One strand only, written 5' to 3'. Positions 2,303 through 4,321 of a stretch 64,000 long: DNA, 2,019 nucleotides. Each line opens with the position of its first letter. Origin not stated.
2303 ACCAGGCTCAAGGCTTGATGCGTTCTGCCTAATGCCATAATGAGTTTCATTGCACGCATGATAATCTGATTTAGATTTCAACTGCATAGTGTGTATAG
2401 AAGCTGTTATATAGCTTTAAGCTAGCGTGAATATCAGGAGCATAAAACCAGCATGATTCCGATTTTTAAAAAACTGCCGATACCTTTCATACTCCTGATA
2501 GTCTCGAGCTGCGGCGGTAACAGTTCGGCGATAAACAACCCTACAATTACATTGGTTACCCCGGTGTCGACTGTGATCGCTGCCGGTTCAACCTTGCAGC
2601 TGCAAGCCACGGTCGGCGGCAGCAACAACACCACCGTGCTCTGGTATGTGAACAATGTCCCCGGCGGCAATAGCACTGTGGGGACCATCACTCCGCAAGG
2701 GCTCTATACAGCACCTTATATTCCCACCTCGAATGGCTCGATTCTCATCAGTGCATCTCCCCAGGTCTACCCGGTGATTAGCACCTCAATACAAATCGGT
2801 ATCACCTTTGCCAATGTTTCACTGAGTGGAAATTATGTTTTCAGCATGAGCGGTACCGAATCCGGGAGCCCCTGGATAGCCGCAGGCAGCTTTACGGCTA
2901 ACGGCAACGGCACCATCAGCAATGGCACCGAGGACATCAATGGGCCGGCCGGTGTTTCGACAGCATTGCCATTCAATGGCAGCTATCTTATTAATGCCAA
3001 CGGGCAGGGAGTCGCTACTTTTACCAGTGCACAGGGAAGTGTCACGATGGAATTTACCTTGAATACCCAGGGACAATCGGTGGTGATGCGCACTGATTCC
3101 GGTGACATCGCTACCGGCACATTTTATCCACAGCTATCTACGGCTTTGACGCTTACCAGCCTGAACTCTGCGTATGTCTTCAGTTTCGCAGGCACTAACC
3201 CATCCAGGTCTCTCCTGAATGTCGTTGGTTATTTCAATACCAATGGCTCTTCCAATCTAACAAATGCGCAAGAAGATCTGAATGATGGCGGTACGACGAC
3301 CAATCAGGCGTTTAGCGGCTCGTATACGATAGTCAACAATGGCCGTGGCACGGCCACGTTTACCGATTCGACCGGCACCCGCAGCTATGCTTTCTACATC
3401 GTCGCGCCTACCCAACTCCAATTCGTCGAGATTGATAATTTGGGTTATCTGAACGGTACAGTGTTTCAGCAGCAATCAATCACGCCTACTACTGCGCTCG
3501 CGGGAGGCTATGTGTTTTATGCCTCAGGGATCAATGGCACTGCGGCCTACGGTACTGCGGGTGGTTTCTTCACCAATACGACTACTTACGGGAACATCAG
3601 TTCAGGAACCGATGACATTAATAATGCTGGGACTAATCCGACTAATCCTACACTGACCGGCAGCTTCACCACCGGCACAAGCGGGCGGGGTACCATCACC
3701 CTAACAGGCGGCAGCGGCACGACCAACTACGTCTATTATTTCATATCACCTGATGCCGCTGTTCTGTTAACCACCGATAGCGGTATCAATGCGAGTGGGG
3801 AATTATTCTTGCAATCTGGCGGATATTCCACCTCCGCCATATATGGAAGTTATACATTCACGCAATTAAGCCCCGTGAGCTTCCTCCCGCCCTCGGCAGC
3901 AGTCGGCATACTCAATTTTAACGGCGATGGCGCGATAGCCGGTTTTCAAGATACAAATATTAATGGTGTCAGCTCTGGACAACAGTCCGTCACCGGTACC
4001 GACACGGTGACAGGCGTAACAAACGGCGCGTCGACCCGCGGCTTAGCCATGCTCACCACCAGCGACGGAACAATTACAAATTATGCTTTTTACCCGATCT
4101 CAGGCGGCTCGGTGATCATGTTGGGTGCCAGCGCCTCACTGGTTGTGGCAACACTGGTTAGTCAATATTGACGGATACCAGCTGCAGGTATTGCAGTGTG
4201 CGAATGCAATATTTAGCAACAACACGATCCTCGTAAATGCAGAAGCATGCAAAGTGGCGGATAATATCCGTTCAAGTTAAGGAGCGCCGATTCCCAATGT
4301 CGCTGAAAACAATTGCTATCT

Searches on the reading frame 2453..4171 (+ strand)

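Call 9: search_protein_families(library=pfam, proteins=[window:2453-4171:+], max_evalue=0.00001)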
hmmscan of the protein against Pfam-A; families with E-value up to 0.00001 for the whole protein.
window:2453-4171:+ (572 aa): 0 families

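Call 13: search_protein_families(library=pfam, proteins=[window:2453-4171:+], max_evalue=1)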
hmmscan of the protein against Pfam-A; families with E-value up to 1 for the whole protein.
window:2453-4171:+ (572 aa): 2 families
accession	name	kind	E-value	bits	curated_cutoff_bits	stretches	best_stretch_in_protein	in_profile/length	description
PF13927.12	Ig_3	-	0.0014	19.5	30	1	30-73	2-42/78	Immunoglobulin domain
PF07679.22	I-set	-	0.16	12.5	23.7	1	36-70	6-40/90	Immunoglobulin I-set domain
